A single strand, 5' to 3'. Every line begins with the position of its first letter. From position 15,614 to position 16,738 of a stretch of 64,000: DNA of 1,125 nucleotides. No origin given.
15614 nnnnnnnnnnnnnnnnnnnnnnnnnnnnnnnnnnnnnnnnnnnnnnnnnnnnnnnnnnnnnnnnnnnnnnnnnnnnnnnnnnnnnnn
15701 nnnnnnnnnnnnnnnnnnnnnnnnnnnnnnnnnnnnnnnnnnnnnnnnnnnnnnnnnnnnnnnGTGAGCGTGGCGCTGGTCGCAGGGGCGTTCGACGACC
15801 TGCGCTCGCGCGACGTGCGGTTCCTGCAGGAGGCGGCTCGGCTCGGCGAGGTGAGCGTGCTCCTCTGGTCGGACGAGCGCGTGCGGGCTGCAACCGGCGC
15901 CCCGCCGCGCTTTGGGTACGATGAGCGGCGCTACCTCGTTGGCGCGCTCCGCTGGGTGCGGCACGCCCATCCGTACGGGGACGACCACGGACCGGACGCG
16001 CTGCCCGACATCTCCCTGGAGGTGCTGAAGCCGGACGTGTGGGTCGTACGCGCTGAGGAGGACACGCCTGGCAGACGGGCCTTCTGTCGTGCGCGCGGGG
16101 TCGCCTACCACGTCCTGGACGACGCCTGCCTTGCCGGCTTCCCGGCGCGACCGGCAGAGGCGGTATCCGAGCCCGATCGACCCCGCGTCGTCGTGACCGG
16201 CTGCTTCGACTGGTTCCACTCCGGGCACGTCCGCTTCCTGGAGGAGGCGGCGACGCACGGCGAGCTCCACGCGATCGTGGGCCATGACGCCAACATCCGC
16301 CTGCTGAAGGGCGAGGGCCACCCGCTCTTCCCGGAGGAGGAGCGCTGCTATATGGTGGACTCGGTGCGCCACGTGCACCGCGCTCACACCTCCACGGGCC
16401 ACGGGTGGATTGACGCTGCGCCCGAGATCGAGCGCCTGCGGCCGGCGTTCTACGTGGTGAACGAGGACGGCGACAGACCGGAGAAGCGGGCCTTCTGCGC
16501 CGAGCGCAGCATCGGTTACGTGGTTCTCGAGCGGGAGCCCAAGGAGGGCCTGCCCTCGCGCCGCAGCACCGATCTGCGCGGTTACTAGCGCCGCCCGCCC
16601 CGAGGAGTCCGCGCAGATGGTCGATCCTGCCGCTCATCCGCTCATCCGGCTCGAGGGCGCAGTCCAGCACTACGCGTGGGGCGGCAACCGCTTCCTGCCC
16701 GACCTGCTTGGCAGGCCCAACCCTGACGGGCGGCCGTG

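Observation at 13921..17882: GME, GHMP-kinase-like, tandem cytidylyltransferase, PMI operon wedged between a GH95 and a PPi-PFK: possible L-galactose-type nucleotide-sugar or Leloir-like salvage route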

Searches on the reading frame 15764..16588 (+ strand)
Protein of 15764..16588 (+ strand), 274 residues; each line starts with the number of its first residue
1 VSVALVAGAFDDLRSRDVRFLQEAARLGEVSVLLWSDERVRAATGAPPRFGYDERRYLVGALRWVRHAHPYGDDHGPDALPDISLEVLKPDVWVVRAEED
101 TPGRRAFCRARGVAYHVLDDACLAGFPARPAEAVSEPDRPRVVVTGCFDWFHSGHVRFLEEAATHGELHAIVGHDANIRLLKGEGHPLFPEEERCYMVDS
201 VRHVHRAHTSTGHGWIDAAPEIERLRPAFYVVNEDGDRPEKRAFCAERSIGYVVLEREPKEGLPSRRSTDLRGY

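Call 3: search_protein_families(library=pfam, proteins=[window:15764-16588:+], max_evalue=0.01)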
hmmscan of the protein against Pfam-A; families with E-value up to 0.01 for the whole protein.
window:15764-16588:+ (274 aa): 1 family
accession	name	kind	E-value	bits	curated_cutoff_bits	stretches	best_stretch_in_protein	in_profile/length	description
PF01467.32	CTP_transf_like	-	3.6e-12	47.1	21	1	144-208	2-64/133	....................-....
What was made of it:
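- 15764..16588 (+): Tandem cytidylyltransferase-fold protein, predicted to be an L-Gal-1-P (or L-Fuc-1-P) nucleotidylyltransferase, probably a guanylyltransferase. The N-terminal half (about residues 1-137) is a degenerate copy; the C-terminal half is catalytic. PF01467 matches residues 144-208 only (call 3).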

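Call 4: search_protein_families(library=ncbifam, proteins=[window:15764-16588:+], max_evalue=0.01)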
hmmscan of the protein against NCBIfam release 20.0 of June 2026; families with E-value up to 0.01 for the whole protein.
window:15764-16588:+ (274 aa): 5 families
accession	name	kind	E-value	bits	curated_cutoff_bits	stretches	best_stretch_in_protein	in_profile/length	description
TIGR02199.1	rfaE_dom_II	equivalog_domain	8e-19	67.9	181.5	2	139-231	11-101/144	D-glycero-beta-D-manno-heptose 1-phosphate adenylyltransferase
TIGR00125.1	cyt_tran_rel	domain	3e-17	62.6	27.7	1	141-202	1-60/65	adenylyltransferase/cytidyltransferase family protein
NF008454.0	PRK11316.1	equivalog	1.1e-13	50.6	521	1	141-204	341-406/475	bifunctional D-glycero-beta-D-manno-heptose-7-phosphate kinase/D-glycero-beta-D-manno-heptose 1-phosphate adenylyltransferase HldE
TIGR01518.1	g3p_cytidyltrns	equivalog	1.4e-10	41.4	165.4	2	142-208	1-66/125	glycerol-3-phosphate cytidylyltransferase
NF001985.0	PRK00777.1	subfamily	1.1e-07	32.1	104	1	141-173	6-39/157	pantetheine-phosphate adenylyltransferase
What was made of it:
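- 15764..16588 (+): It scores below the equivalog cutoffs for HldC and TagD (call 4).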

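Call 21: search_solved_structures(query=window:15764-16588:+, max_evalue=1, show_alignments=3)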
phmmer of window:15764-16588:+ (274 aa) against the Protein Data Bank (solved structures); distinct sequences matched with E-value up to 1: 9.
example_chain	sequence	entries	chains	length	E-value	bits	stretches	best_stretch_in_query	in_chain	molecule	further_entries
3elb_A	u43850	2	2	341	6.5e-13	52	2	141-206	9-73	Ethanolamine-phosphate cytidylyltransferase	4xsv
3glv_A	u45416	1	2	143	2.5e-05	27.1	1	141-213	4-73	Lipopolysaccharide core biosynthesis protein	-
5x9q_A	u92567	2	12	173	5e-05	26.1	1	139-201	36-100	Putative cytidylyltransferase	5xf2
2b7l_A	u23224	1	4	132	0.0029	20.3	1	141-236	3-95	glycerol-3-phosphate cytidylyltransferase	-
5x3d_A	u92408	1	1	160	0.014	18.1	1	135-238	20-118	Phosphoenolpyruvate phosphomutase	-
3hl4_A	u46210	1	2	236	0.03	17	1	138-205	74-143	Choline-phosphate cytidylyltransferase A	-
4mvc_A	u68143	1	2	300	0.047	16.4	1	138-205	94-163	Choline-phosphate cytidylyltransferase A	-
4mvd_B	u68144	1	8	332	0.056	16.1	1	138-205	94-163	Choline-phosphate cytidylyltransferase A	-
1coz_A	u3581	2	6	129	0.061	16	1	141-206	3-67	PROTEIN (GLYCEROL-3-PHOSPHATE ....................) | glycerol-3-phosphate cytidylyltransferase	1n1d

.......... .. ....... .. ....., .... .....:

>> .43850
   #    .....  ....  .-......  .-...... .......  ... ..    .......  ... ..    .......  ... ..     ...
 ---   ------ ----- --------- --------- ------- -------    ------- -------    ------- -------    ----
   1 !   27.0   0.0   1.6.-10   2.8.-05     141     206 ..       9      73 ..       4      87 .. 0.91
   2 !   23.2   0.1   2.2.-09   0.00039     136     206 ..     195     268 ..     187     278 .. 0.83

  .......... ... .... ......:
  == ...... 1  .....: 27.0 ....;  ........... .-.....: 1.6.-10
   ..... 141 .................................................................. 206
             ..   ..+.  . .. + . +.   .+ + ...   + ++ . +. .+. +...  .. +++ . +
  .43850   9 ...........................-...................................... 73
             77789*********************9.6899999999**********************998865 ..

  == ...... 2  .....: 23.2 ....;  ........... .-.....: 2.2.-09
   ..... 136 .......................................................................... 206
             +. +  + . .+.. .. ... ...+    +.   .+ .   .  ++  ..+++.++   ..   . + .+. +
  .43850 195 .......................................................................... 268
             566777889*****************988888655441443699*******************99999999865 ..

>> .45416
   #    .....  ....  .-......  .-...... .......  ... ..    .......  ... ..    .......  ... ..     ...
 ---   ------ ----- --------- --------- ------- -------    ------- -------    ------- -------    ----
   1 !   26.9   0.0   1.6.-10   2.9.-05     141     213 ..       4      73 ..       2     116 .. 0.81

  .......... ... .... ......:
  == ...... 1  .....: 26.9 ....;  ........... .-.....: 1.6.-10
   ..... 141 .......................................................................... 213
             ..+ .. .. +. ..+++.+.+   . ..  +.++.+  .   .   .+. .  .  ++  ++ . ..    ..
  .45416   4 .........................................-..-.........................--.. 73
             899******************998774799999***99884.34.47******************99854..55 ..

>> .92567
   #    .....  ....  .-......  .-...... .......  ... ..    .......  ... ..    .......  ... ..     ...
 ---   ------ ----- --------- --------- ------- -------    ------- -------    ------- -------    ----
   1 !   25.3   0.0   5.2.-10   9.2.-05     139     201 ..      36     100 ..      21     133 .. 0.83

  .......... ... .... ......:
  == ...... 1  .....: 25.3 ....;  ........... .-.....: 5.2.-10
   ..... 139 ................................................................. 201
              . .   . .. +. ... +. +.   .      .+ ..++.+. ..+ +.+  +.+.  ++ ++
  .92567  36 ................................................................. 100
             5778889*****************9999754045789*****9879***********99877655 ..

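Call 24: find_homologous_proteins(query=window:15764-16588:+)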
Query window:15764-16588:+ (274 aa): 5484 proteins with E <= 0.001 among 7182 candidates; the best 120 are listed.
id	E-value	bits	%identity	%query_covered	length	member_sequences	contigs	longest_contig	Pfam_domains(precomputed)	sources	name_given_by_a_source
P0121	6.9e-185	631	100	100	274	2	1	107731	PF01467.33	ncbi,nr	ncbi:MAG TPA: adenylyltransferase/cytidyltransferase family protein [Chthonomonadales bacterium]|nr:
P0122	3.9e-142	491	78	100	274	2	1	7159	PF01467.33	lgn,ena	-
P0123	3.0e-104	367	62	100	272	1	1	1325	PF01467.33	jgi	jgi:cytidyltransferase-like protein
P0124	5.1e-102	359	57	99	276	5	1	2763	PF01467.33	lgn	-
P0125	8.9e-102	358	57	99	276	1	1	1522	PF01467.33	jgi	-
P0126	2.4e-101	357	60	99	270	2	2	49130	PF01467.33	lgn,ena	-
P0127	2.8e-101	357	61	100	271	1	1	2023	PF01467.33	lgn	-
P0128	3.8e-101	356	59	100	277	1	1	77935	PF01467.33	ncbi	-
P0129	4.4e-101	356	61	99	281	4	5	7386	PF01467.33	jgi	jgi:cytidyltransferase-like protein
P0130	4.9e-101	356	59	100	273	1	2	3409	PF01467.33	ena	-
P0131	9.2e-101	355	60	98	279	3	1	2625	PF01467.33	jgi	-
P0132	1.1e-100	355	58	100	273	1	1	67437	PF01467.33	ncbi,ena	-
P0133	1.9e-100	354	59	100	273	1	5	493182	PF01467.33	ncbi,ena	-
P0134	2.3e-100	354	59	100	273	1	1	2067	PF01467.33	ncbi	-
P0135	9.0e-100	352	59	100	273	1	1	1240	PF01467.33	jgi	jgi:cytidyltransferase-like protein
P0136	9.1e-100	352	59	100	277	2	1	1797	PF01467.33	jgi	-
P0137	1.3e-99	351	60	100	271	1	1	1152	PF01467.33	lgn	-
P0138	7.4e-99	349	59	100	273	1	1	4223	PF01467.33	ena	-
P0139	1.1e-98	348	60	98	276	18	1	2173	PF01467.33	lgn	-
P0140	2.1e-98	347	55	100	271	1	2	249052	PF01467.33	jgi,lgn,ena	jgi:cytidyltransferase-like protein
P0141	2.8e-98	347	57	100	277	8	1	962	PF01467.33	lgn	-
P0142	4.0e-98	346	58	99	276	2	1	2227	PF01467.33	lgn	-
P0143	4.1e-98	346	57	100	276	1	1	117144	PF01467.33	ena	-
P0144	4.5e-98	346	58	100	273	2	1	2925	PF01467.33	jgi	jgi:cytidyltransferase-like protein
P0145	5.6e-98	346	57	99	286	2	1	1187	PF01467.33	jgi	jgi:cytidyltransferase-like protein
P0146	5.7e-98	346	56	99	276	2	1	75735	PF01467.33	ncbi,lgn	ncbi:MAG: adenylyltransferase/cytidyltransferase family protein [Phycisphaerales bacterium]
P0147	6.0e-98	346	57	100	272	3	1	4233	PF01467.33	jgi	jgi:cytidyltransferase-like protein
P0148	6.0e-98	346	58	100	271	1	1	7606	PF01467.33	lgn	-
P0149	1.0e-97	345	59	100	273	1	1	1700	PF01467.33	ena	-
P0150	1.1e-97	345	60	100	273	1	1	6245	PF01467.33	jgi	jgi:cytidyltransferase-like protein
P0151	1.2e-97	345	57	100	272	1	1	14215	PF01467.33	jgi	jgi:cytidyltransferase-like protein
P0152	1.4e-97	345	58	100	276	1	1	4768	PF01467.33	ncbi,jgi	jgi:cytidyltransferase-like protein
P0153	1.4e-97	345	57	99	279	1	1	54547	PF01467.33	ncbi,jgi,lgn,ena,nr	ncbi:MAG TPA: adenylyltransferase/cytidyltransferase family protein [Verrucomicrobiae bacterium]|nr:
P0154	1.5e-97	345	58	100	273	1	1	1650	PF01467.33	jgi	jgi:cytidyltransferase-like protein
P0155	1.5e-97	345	59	100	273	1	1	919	PF01467.33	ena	-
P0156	1.6e-97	345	57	99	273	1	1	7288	PF01467.33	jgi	jgi:cytidyltransferase-like protein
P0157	1.6e-97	344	58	100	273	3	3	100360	PF01467.33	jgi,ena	jgi:cytidyltransferase-like protein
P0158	1.8e-97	344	58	99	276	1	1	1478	PF01467.33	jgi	jgi:cytidyltransferase-like protein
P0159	1.8e-97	344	58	100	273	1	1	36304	PF01467.33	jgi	jgi:cytidyltransferase-like protein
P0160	2.7e-97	344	57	100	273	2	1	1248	PF01467.33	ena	-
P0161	2.8e-97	344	57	100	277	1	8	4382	PF01467.33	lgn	-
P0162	3.5e-97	343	58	99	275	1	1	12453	PF01467.33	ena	-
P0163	4.3e-97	343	57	100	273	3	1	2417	PF01467.33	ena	-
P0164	4.6e-97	343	56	99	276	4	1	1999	PF01467.33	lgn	-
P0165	5.1e-97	343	60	100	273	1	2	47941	PF01467.33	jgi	jgi:cytidyltransferase-like protein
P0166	5.2e-97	343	55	100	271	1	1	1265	PF01467.33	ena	-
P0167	5.4e-97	343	56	100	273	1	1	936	PF01467.33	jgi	jgi:cytidyltransferase-like protein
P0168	6.4e-97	343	60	100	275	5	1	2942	PF01467.33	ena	-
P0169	6.4e-97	343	59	100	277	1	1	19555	PF01467.33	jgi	-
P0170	6.6e-97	342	60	98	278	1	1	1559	PF01467.33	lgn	-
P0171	7.6e-97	342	59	98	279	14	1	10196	PF01467.33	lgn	-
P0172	7.7e-97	342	57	100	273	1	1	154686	PF01467.33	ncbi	-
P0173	8.2e-97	342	53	100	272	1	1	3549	PF01467.33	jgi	-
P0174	8.6e-97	342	56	98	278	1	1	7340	PF01467.33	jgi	jgi:cytidyltransferase-like protein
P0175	8.8e-97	342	62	100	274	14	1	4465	PF01467.33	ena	-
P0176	9.1e-97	342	57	99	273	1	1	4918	PF01467.33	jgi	jgi:cytidyltransferase-like protein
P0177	1.4e-96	341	59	100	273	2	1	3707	PF01467.33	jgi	-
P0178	1.6e-96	341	58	100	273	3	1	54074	PF01467.33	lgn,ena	-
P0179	1.7e-96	341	57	100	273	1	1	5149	PF01467.33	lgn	-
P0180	1.9e-96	341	59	100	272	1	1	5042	PF01467.33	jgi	jgi:cytidyltransferase-like protein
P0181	2.1e-96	341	59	98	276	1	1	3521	PF01467.33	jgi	-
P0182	2.3e-96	341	58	100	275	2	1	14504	PF01467.33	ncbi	-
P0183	2.4e-96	341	55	100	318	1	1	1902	PF13641.13,PF01467.33,PF00535.33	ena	-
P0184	3.0e-96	340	58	100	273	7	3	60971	PF01467.33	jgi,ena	jgi:cytidyltransferase-like protein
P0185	3.1e-96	340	59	100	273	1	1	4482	PF01467.33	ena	-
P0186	3.2e-96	340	56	100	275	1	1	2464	PF01467.33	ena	-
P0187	3.3e-96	340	56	99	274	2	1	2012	PF01467.33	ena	-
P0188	3.4e-96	340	54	100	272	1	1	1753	PF01467.33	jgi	jgi:cytidyltransferase-like protein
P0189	3.7e-96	340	58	99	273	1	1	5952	PF01467.33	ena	-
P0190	3.7e-96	340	56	100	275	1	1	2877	PF01467.33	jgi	jgi:cytidyltransferase-like protein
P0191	3.9e-96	340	56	100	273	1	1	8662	PF01467.33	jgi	jgi:cytidyltransferase-like protein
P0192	3.9e-96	340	56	100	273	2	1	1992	PF01467.33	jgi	jgi:cytidyltransferase-like protein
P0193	4.5e-96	340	57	100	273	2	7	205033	PF01467.33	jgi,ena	jgi:cytidyltransferase-like protein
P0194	4.6e-96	340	58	99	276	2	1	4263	PF01467.33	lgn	-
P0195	5.2e-96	340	58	100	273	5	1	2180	PF01467.33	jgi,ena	jgi:cytidyltransferase-like protein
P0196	5.5e-96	339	58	99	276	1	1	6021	PF01467.33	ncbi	-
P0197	5.8e-96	339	56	100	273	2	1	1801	PF01467.33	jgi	jgi:cytidyltransferase-like protein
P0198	6.0e-96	339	59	99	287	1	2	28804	PF01467.33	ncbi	-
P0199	7.4e-96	339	53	100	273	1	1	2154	PF01467.33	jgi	jgi:cytidyltransferase-like protein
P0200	7.5e-96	339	57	100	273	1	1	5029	PF01467.33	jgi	jgi:cytidyltransferase-like protein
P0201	9.1e-96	339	58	100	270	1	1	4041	PF01467.33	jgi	-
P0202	9.2e-96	339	60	100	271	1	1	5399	PF01467.33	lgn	-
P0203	9.3e-96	339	58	100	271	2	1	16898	PF01467.33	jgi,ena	-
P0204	9.5e-96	339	58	100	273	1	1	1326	PF01467.33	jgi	-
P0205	9.6e-96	339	57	99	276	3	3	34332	PF01467.33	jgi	jgi:cytidyltransferase-like protein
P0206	9.7e-96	339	55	100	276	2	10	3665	PF01467.33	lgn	-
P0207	9.8e-96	339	56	100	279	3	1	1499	PF01467.33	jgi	-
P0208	1.1e-95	339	56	100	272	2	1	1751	PF01467.33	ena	-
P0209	1.1e-95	339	56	100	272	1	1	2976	PF01467.33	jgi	jgi:cytidyltransferase-like protein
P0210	1.2e-95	338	54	100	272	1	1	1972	PF01467.33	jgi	jgi:cytidyltransferase-like protein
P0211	1.3e-95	338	57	100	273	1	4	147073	PF01467.33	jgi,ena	jgi:cytidyltransferase-like protein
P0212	1.3e-95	338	55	99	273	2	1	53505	PF01467.33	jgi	jgi:cytidyltransferase-like protein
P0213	1.4e-95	338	56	100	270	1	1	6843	PF01467.33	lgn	-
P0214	1.6e-95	338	56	99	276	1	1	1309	PF01467.33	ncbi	-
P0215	1.6e-95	338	54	100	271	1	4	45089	PF01467.33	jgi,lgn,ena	jgi:cytidyltransferase-like protein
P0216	1.9e-95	338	58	100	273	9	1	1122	PF01467.33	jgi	jgi:cytidyltransferase-like protein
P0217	1.9e-95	338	58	100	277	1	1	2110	PF01467.33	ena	-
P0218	2.3e-95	337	55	100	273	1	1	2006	PF01467.33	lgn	-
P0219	2.3e-95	337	58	100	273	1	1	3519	PF01467.33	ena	-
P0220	2.4e-95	337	57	100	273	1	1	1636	PF01467.33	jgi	jgi:cytidyltransferase-like protein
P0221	2.9e-95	337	56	100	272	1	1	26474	PF01467.33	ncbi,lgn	-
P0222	3.2e-95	337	57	100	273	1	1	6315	PF01467.33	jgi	jgi:cytidyltransferase-like protein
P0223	3.2e-95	337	56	99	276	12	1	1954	PF01467.33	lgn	-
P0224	3.3e-95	337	56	99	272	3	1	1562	PF01467.33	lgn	-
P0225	3.4e-95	337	57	99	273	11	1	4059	PF01467.33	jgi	jgi:cytidyltransferase-like protein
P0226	3.8e-95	337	55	100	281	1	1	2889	PF01467.33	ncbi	-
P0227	3.9e-95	337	58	100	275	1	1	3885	PF01467.33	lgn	-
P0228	3.9e-95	337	58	100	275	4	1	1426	PF01467.33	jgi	-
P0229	4.3e-95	337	57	99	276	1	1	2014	PF01467.33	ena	-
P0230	4.3e-95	337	56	100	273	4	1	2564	PF01467.33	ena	-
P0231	4.8e-95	336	55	99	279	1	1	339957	PF01467.33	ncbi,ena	-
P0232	5.0e-95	336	55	100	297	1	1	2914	PF01467.33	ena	-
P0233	5.0e-95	336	56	100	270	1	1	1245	PF01467.33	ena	-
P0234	5.1e-95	336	55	100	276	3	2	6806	PF01467.33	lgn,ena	-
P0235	5.1e-95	336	56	100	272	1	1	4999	PF01467.33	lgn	-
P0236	5.4e-95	336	57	100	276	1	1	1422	PF01467.33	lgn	-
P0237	5.7e-95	336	54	100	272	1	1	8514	PF01467.33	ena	-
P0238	6.2e-95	336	56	100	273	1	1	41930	PF01467.33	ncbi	-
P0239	6.5e-95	336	56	100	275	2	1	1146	PF01467.33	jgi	jgi:cytidyltransferase-like protein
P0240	7.2e-95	336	56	99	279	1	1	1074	PF01467.33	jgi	jgi:cytidyltransferase-like protein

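Call 63: predict_structure(alignment_id=A2)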
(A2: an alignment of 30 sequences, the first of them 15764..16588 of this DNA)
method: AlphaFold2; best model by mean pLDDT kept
length: 274 residues; sequences in the alignment: 30
mean_pLDDT: 90.8   pTM: 0.89
mean pLDDT of the five models: 90.8, 90.6, 89.8, 89.0, 89.0
residues with pLDDT >= 90: 195; 70-90: 66; 50-70: 12; < 50: 1
segments of 3 or more residues with pLDDT < 50: none
pLDDT, mean of each block of 10 residues (from residue 1): 95 95 98 95 93 97 96 79 84 97 96 97 92 81 91 94 98 87 81 95 95 76 95 92 95 94 80 55
secondary structure, 60 per line:
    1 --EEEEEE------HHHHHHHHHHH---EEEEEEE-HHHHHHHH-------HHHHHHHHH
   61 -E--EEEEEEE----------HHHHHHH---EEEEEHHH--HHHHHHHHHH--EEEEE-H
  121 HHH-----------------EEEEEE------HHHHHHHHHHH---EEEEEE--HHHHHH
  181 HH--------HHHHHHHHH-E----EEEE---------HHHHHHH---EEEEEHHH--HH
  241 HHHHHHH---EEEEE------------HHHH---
elements in order: E3-8 H15-25 E29-35 H37-44 H52-60 E65-71 H82-88 E92-96 H102-111 E114-118 H120-123 E141-146 H153-163 E167-172 H175-182 H191-199 E206-209 H219-225 E229-233 H239-247 E251-255 H268-271

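Call 65: fold_search(model_id=the predicted structure, library=pdb)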
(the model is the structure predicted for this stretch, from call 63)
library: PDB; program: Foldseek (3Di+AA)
matches with E <= 10: 1775; with E <= 0.001: 68
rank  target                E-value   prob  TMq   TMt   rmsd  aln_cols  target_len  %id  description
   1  4xsv                  2.4e-15  1.00  0.77  0.69   5.0       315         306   17  Human CTP: Phosphoethanolamine Cytidylyltransferase in complex with CTP (released 2016-03-16)
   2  3elb                  3.6e-14  1.00  0.75  0.69   5.2       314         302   18  Human CTP: Phosphoethanolamine Cytidylyltransferase in complex with CMP (released 2008-10-21)
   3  3glv_A                1.2e-07  1.00  0.39  0.81   2.7       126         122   25  Crystal structure of the lipopolysaccharide core biosynthesis protein from Thermoplasma volcanium GSS1 (released 2009-05-12)
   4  5xf2_A                3.4e-07  1.00  0.38  0.71   2.6       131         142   27  Crystal structure of SeMet-HldC from Burkholderia pseudomallei (released 2017-07-19)
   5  5xf2_E                3.8e-07  1.00  0.38  0.70   2.6       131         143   27  Crystal structure of SeMet-HldC from Burkholderia pseudomallei (released 2017-07-19)
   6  5x3d                  4.3e-07  1.00  0.36  0.73   3.0       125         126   20  Crystal structure of HEP-CMP-bound form of cytidylyltransferase (CyTase) domain of Fom1 from Streptomyces wedmorensis (released 2017-09-13)
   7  5xf2_B                7.5e-07  1.00  0.40  0.67   3.1       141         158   27  Crystal structure of SeMet-HldC from Burkholderia pseudomallei (released 2017-07-19)
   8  2b7l_B                1.4e-06  1.00  0.37  0.85   2.7       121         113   21  Crystal Structure of CTP:Glycerol-3-Phosphate Cytidylyltransferase from Staphylococcus aureus (released 2006-06-27)
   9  2b7l_A                2.3e-06  1.00  0.38  0.87   2.2       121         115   20  Crystal Structure of CTP:Glycerol-3-Phosphate Cytidylyltransferase from Staphylococcus aureus (released 2006-06-27)
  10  1coz_A                2.7e-06  1.00  0.37  0.78   2.2       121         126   19  CTP:GLYCEROL-3-PHOSPHATE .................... FROM BACILLUS SUBTILIS (released 1999-10-06)
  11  3hl4_B                6.4e-06  1.00  0.39  0.58   3.6       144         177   22  Crystal structure of a mammalian CTP:phosphocholine cytidylyltransferase with CDP-choline (released 2009-09-22)
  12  3hl4_A                8.2e-06  1.00  0.39  0.58   4.4       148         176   22  Crystal structure of a mammalian CTP:phosphocholine cytidylyltransferase with CDP-choline (released 2009-09-22)
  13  4x7g                  1.3e-05  1.00  0.25  0.27  17.9       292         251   15  CobK precorrin-6A reductase (released 2016-01-20)
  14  9hsf                  1.4e-05  1.00  0.36  0.70   3.8       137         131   20  Crystal structure of C-terminal catalytic domain of Plasmodium falciparum CTP:phosphocholine cytidylyltransferase with 2 (released 2025-02-05)
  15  4mvd_B                1.7e-05  1.00  0.38  0.41   4.4       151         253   24  Crystal Structure of a Mammalian Cytidylyltransferase (released 2013-12-11)
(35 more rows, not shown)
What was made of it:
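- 15764..16588 (+): AlphaFold pLDDT 90.8; the whole chain matches human ECT 4xsv (TMq 0.77, 2.4e-15) and single domains match HldC at 27% identity (calls 63, 65).
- Closest known: HldE / HldC. Same: HldC is the best single-domain sequence and structure match for the catalytic half (27% identity; calls 4, 65).
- Closest known: Ethanolamine-phosphate cytidylyltransferase. Same: It is the best whole-chain structural match (TMq 0.77, call 65).
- The CTase's whole-chain fold is closest to ethanolamine-phosphate cytidylyltransferase (call 65).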
